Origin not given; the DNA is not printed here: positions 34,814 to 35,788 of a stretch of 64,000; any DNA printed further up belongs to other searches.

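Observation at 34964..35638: NrtR-like Nudix/wHTH regulator with a degenerate Nudix box directly upstream of the triad operon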

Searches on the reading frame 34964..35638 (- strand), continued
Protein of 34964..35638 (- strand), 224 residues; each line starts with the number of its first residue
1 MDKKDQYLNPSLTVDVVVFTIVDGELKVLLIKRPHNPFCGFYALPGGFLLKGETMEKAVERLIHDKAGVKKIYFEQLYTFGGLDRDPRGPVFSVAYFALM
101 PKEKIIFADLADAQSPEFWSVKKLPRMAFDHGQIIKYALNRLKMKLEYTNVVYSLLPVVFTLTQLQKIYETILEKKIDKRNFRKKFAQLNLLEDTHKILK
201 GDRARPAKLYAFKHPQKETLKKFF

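Call 25: search_protein_families(library=pfam, proteins=[L013:9026-10321:+, L015:6661-8028:-, L010:6064-8004:+, L015:8063-10048:+, L010:10953-11561:+, L012:12488-13150:+, L010:5196-6035:-, L014:4016-5068:+, L017:5617-7059:+, L036:6019-7032:+], max_evalue=0.001)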
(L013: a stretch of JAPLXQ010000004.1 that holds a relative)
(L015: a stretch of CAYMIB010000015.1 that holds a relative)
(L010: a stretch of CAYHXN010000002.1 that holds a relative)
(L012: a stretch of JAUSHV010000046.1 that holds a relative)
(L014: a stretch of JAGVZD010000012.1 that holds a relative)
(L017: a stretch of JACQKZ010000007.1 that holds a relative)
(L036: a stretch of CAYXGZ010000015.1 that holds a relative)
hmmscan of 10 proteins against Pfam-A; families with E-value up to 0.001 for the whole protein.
L013:9026-10321:+ (431 aa): 2 families
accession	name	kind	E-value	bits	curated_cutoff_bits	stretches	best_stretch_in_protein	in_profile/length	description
PF04095.22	NAPRTase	-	2.8e-33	116.1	20.8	1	193-414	2-221/239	Nicotinate phosphoribosyltransferase (NAPRTase) family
PF17767.7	NAPRTase_N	-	9.2e-14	52.3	32.6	1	27-152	1-125/125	Nicotinate phosphoribosyltransferase (NAPRTase) N-terminal domain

L015:6661-8028:- (455 aa): 2 families
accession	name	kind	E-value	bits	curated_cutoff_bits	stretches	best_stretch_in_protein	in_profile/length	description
PF04095.22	NAPRTase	-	5.1e-33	115.2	20.8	1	214-430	2-221/239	Nicotinate phosphoribosyltransferase (NAPRTase) family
PF17767.7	NAPRTase_N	-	1.1e-21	77.9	32.6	1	50-173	1-125/125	Nicotinate phosphoribosyltransferase (NAPRTase) N-terminal domain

L010:6064-8004:+ (646 aa): 2 families
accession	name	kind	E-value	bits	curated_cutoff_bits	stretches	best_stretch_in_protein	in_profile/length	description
PF02540.23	NAD_synthase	-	9e-27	94.2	21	1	346-543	7-187/242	NAD synthase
PF00795.27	CN_hydrolase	-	2.5e-19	70.1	23.2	1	13-280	1-251/256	Carbon-nitrogen hydrolase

L015:8063-10048:+ (661 aa): 2 families
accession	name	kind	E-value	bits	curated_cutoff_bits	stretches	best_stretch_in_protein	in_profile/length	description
PF02540.23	NAD_synthase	-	8.7e-28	97.5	21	1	358-575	7-203/242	NAD synthase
PF00795.27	CN_hydrolase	-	1.9e-12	47.5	23.2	1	17-284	1-252/256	Carbon-nitrogen hydrolase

L010:10953-11561:+ (202 aa): 1 family
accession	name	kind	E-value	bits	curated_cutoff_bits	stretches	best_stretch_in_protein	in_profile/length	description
PF00857.26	Isochorismatase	-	2.5e-24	86.8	27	1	4-194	2-173/175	Isochorismatase domain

L012:12488-13150:+ (220 aa): 1 family
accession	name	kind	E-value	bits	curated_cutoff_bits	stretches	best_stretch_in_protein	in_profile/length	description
PF00857.26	Isochorismatase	-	1.7e-28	100.4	27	2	13-105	1-93/175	Isochorismatase domain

L010:5196-6035:- (279 aa): 2 families
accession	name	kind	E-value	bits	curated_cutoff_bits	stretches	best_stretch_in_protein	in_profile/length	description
PF20143.4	NAD_kinase_C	-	2.6e-15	56.7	23.7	1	134-260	10-123/126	ATP-NAD kinase C-terminal domain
PF01513.26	NAD_kinase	-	2.7e-12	47.6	25.5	1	24-101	56-129/130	ATP-NAD kinase N-terminal domain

L014:4016-5068:+ (350 aa): 1 family
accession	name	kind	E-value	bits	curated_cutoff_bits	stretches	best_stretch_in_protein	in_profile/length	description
PF02445.21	NadA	-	2e-93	313.2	27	1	32-346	1-294/295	Quinolinate synthetase A protein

L017:5617-7059:+ (480 aa): 2 families
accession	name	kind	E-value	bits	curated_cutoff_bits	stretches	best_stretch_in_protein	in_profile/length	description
PF06039.21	Mqo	-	2.2e-20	73.1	27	1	8-404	2-410/489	Malate:quinone oxidoreductase (Mqo)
PF01266.30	DAO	-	2.6e-19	70.4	27.9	1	11-395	2-318/353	FAD dependent oxidoreductase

L036:6019-7032:+ (337 aa): 1 family
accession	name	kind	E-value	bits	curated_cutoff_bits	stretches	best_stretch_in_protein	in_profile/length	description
PF01145.31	Band_7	-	2.2e-10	41.3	23.6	1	20-191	14-171/176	SPFH domain / Band 7 family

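Call 28: search_protein_families(library=padloc, proteins=[window:34964-35638:-], max_evalue=0.01)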
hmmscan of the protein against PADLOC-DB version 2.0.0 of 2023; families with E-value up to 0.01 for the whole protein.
window:34964-35638:- (224 aa): 1 family
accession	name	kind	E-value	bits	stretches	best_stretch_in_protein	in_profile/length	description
PDLC04899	PDC-S07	-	0.00011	19.8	1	15-69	8-62/135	-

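Call 35: predict_structure(alignment_id=A1)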
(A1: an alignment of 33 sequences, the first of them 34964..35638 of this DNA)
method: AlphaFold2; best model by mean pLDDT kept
length: 224 residues; sequences in the alignment: 33
mean_pLDDT: 85.8   pTM: 0.84
mean pLDDT of the five models: 85.8, 85.1, 83.8, 80.5, 79.9
residues with pLDDT >= 90: 104; 70-90: 90; 50-70: 29; < 50: 1
segments of 3 or more residues with pLDDT < 50: none
pLDDT, mean of each block of 10 residues (from residue 1): 69 93 93 88 92 90 77 84 86 91 70 76 94 95 88 89 93 92 89 90 81 76 65
secondary structure, 60 per line:
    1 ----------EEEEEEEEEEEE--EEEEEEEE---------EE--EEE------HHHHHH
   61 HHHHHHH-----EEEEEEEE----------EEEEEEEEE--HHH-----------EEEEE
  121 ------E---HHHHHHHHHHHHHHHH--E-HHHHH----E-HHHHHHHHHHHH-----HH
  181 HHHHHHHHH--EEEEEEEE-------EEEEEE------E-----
elements in order: E11-22 E25-32 E46-48 H55-67 E73-80 E91-99 E116-120 H131-146 H151-155 H162-173 H179-189 E192-199 E207-212

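Call 39: fold_search(model_id=the predicted structure, library=pdb)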
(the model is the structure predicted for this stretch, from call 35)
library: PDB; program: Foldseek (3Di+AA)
matches with E <= 10: 981; with E <= 0.001: 602
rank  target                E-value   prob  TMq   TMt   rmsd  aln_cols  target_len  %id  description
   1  5bs6_B                3.0e-23  1.00  0.84  0.84   2.3       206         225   36  Apo structure of transcriptional factor AraR from Bacteroides thetaiotaomicron VPI (released 2015-06-17)
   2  5bs6_C                4.3e-23  1.00  0.85  0.84   2.2       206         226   36  Apo structure of transcriptional factor AraR from Bacteroides thetaiotaomicron VPI (released 2015-06-17)
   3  5bs6_D                4.8e-23  1.00  0.84  0.82   4.4       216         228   35  Apo structure of transcriptional factor AraR from Bacteroides thetaiotaomicron VPI (released 2015-06-17)
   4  5dd4                  6.6e-23  1.00  0.85  0.86   2.4       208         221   36  Apo structure of transcriptional factor AraR from Bacteroides thetaiotaomicron VPI (released 2015-09-09)
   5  5bs6_A                9.5e-23  1.00  0.85  0.85   3.1       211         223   35  Apo structure of transcriptional factor AraR from Bacteroides thetaiotaomicron VPI (released 2015-06-17)
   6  3gz6_A                3.1e-21  1.00  0.80  0.82   2.3       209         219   40  Crystal structure of Shewanella oneidensis NrtR complexed with a 27mer DNA (released 2009-06-09)
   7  3gz5_B                5.2e-20  1.00  0.78  0.81   2.4       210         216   40  Crystal structure of Shewanella oneidensis NrtR (released 2009-06-09)
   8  3gz5_A                1.6e-19  1.00  0.78  0.81   3.2       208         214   39  Crystal structure of Shewanella oneidensis NrtR (released 2009-06-09)
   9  5deq_A                1.7e-19  1.00  0.75  0.78   4.2       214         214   34  Crystal structure of transcriptional factor AraR from Bacteroides thetaiotaomicron VPI in complex with L-arabinose (released 2015-10-21)
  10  2fml_B                4.3e-17  1.00  0.75  0.67   4.2       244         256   33  Crystal structure of MutT/nudix family protein from Enterococcus faecalis (released 2006-02-21)
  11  2fml_A                5.9e-17  1.00  0.72  0.63   5.5       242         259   32  Crystal structure of MutT/nudix family protein from Enterococcus faecalis (released 2006-02-21)
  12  7q92_A                4.5e-15  1.00  0.72  0.57   4.6       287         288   21  Crystal Structure of Agrobacterium tumefaciens NADQ, ATP complex. (released 2022-11-09)
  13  7q92_D                7.8e-15  1.00  0.71  0.56  10.4       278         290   23  Crystal Structure of Agrobacterium tumefaciens NADQ, ATP complex. (released 2022-11-09)
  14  7q91_D                1.8e-14  1.00  0.73  0.60  10.0       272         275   22  Crystal Structure of Agrobacterium tumefaciens NADQ, native form. (released 2022-11-09)
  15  7q92_C                1.8e-14  1.00  0.71  0.55   5.3       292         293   21  Crystal Structure of Agrobacterium tumefaciens NADQ, ATP complex. (released 2022-11-09)
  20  3gz8_C                2.7e-13  1.00  0.55  0.77   4.0       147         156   39  Cocrystal structure of NUDIX domain of Shewanella oneidensis NrtR complexed with ADP ribose (released 2009-06-09)
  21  3gz8_A                5.0e-13  1.00  0.55  0.78   4.0       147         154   39  Cocrystal structure of NUDIX domain of Shewanella oneidensis NrtR complexed with ADP ribose (released 2009-06-09)
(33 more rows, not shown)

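Call 73: search_protein_families(library=pfam, proteins=[L013:12129-13001:-, L013:10381-12129:-, L013:13074-13820:-, L013:13859-14707:-, L013:6028-7962:+], max_evalue=0.01)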
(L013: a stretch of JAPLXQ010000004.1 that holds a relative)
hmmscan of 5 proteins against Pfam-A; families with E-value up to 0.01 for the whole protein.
L013:12129-13001:- (290 aa): 2 families
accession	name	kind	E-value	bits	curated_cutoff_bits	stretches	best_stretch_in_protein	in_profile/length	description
PF13672.11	PP2C_2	-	1.2e-20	74.4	24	1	13-230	1-180/209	Protein phosphatase 2C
PF07228.17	SpoIIE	-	0.0028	18.1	25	0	52-129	16-83/192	Stage II sporulation protein E (SpoIIE)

L013:10381-12129:- (582 aa): 2 families
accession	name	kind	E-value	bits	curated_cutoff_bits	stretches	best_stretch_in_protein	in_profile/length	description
PF00069.31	Pkinase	-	1.3e-05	25.2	31.7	1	45-217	28-201/263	Protein kinase domain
PF07714.23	PK_Tyr_Ser-Thr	-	9.3e-05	22.3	23.1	1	41-231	28-219/258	Protein tyrosine and serine/threonine kinase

L013:13074-13820:- (248 aa): 0 families

L013:13859-14707:- (282 aa): 0 families

L013:6028-7962:+ (644 aa): 2 families
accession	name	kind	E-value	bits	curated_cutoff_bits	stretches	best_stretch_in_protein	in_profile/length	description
PF02540.23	NAD_synthase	-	1.1e-28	100.5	21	1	342-543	5-184/242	NAD synthase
PF00795.27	CN_hydrolase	-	2.8e-21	76.4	23.2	1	20-276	10-249/256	Carbon-nitrogen hydrolase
